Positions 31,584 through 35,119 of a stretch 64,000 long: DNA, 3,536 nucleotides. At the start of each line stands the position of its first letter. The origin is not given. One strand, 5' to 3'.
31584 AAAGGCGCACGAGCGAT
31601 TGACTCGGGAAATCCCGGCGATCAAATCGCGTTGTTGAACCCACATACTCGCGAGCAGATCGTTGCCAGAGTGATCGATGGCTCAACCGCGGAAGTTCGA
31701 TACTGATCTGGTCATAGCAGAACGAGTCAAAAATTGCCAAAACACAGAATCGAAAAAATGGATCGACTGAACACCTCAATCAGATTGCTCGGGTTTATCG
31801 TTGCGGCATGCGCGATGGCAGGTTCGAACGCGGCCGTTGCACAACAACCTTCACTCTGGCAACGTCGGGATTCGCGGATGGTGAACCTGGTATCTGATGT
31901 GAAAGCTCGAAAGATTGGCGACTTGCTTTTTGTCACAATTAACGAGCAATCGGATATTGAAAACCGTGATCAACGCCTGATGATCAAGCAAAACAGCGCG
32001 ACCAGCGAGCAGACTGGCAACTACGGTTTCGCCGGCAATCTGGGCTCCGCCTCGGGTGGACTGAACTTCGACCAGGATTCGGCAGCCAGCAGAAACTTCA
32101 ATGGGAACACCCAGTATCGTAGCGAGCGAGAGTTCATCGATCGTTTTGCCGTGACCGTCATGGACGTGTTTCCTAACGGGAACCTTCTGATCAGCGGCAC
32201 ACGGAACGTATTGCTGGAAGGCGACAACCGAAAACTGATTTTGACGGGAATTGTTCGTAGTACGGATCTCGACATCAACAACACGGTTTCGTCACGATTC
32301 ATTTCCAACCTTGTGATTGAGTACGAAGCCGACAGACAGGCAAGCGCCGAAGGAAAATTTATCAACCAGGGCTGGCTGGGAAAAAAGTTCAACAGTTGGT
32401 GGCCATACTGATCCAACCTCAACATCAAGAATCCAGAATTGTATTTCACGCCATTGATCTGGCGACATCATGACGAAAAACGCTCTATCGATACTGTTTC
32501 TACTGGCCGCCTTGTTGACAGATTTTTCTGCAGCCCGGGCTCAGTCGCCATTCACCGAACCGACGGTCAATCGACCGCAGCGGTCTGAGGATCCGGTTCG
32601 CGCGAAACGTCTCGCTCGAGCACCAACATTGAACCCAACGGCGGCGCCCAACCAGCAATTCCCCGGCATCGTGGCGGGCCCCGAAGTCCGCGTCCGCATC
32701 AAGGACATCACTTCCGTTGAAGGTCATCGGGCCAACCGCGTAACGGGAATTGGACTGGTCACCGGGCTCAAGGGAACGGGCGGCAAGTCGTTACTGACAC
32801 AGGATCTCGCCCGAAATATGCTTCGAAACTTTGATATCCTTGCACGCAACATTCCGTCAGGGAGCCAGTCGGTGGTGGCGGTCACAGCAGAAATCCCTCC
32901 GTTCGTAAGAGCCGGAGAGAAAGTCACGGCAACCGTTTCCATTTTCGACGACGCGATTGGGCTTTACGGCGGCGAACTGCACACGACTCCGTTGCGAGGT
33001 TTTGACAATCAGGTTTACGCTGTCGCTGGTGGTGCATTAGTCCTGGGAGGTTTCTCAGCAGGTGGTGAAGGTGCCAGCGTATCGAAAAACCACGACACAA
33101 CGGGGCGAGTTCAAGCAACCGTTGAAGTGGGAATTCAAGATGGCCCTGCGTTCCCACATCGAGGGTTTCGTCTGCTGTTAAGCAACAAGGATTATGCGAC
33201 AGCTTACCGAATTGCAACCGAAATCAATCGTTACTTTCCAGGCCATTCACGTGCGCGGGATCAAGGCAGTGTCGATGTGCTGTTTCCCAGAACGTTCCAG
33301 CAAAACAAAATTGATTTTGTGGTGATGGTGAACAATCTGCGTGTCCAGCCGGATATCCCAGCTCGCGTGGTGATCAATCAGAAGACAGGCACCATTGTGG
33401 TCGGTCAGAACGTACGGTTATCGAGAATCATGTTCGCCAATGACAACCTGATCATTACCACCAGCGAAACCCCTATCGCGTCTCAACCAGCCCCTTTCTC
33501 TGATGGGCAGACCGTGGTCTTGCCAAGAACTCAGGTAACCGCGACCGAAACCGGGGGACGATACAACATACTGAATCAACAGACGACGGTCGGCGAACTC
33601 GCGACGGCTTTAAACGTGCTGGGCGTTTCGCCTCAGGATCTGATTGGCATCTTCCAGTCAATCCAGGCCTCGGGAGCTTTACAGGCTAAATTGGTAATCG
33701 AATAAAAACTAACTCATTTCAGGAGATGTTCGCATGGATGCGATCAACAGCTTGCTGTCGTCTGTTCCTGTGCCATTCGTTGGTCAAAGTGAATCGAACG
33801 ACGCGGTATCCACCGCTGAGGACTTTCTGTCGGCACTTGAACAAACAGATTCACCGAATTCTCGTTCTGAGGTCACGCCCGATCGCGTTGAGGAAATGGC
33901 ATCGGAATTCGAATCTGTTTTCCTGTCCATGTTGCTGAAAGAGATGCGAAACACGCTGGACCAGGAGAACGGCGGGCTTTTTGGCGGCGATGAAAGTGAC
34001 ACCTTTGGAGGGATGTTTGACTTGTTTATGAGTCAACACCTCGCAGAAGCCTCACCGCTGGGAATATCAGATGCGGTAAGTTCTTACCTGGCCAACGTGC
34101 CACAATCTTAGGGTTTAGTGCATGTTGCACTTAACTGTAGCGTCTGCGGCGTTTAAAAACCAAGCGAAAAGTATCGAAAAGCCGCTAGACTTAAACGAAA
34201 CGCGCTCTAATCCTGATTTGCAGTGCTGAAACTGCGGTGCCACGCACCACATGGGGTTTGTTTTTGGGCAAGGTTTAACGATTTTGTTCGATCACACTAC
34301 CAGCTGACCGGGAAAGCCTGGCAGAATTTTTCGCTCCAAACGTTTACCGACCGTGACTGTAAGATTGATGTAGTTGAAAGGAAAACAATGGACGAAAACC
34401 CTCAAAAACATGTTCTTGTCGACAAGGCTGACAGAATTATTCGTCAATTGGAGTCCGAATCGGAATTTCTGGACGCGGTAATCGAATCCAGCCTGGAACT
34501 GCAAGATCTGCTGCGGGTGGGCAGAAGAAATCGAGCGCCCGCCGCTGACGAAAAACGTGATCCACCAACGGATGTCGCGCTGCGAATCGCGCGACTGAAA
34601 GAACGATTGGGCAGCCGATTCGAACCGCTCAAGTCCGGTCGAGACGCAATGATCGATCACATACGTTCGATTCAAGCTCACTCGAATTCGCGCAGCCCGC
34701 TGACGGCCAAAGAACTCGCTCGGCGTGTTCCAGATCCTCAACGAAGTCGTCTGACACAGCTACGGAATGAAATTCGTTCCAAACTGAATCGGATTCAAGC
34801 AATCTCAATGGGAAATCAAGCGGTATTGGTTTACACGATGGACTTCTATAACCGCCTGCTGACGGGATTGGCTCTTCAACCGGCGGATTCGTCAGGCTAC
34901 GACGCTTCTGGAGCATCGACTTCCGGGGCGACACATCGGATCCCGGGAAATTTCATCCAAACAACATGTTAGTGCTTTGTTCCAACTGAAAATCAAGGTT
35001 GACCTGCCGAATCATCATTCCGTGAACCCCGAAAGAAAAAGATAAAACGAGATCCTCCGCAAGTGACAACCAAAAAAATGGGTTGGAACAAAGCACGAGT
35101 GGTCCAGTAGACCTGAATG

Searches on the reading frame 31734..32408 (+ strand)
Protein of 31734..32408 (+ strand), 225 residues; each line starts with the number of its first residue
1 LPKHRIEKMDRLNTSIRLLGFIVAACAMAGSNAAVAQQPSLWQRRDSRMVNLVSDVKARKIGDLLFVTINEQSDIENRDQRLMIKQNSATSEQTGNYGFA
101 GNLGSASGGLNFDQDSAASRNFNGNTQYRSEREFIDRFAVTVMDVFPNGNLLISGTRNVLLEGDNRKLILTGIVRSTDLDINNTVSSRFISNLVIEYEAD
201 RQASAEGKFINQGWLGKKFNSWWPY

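Call 14: search_protein_families(library=pfam, proteins=[window:31734-32408:+], max_evalue=0.01)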
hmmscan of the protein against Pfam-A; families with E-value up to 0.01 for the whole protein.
window:31734-32408:+ (225 aa): 1 family
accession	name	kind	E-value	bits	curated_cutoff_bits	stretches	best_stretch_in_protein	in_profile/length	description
PF02107.21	FlgH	-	2e-35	122.4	27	1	37-224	3-172/172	Flagellar L-ring protein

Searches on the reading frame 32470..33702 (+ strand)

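Call 14: search_protein_families(library=pfam, proteins=[window:32470-33702:+], max_evalue=0.01)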
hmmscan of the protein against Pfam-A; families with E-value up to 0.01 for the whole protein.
window:32470-33702:+ (411 aa): 1 family
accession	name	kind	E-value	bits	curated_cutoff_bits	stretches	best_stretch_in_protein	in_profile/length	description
PF02119.21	FlgI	-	9.9e-96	321.1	25.3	1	76-410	1-343/343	Flagellar P-ring protein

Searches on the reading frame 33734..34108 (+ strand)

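Call 14: search_protein_families(library=pfam, proteins=[window:33734-34108:+], max_evalue=0.01)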
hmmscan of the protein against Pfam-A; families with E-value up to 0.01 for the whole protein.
window:33734-34108:+ (125 aa): 1 family
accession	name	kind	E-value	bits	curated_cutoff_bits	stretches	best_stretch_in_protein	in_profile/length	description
PF10135.14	Rod-binding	-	5.1e-09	37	25.1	1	69-115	1-48/51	Rod binding protein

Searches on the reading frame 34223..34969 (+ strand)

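Call 14: search_protein_families(library=pfam, proteins=[window:34223-34969:+], max_evalue=0.01)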
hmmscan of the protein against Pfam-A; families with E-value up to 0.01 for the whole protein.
window:34223-34969:+ (249 aa): 1 family
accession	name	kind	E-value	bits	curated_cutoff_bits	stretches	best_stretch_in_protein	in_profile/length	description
PF05130.17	FlgN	-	2e-06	28.8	30.5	1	140-232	60-145/147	FlgN protein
